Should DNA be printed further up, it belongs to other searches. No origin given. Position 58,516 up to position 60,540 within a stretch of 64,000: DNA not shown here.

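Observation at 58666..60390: Plant-type 7TM-RGS receptor-GAP architecture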

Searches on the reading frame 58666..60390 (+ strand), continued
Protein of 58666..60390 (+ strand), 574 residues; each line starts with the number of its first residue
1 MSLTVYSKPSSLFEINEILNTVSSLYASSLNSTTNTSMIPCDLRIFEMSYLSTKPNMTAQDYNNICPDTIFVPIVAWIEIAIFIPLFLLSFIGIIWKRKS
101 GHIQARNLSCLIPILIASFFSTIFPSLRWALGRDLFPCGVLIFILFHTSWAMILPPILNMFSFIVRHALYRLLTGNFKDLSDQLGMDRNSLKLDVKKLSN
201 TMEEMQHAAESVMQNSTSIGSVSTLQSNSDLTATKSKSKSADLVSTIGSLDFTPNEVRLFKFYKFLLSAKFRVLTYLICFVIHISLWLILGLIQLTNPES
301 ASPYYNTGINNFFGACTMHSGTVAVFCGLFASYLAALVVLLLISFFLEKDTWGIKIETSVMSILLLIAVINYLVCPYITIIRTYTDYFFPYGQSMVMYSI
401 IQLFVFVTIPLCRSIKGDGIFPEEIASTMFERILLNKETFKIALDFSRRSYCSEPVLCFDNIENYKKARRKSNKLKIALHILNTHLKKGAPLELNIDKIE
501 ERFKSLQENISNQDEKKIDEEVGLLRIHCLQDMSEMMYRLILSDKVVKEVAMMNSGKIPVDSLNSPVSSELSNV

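Call 69: find_encoding_contigs(protein=P0002, flank=6000, max_places=3)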
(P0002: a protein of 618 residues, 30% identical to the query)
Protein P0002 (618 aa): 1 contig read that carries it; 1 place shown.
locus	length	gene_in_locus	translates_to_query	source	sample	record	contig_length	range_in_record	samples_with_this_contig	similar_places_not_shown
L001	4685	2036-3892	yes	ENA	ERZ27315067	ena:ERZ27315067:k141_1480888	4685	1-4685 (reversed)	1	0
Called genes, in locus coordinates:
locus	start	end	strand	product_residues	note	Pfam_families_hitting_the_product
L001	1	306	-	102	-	?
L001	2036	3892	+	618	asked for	PF00615:RGS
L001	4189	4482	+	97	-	-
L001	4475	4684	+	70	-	?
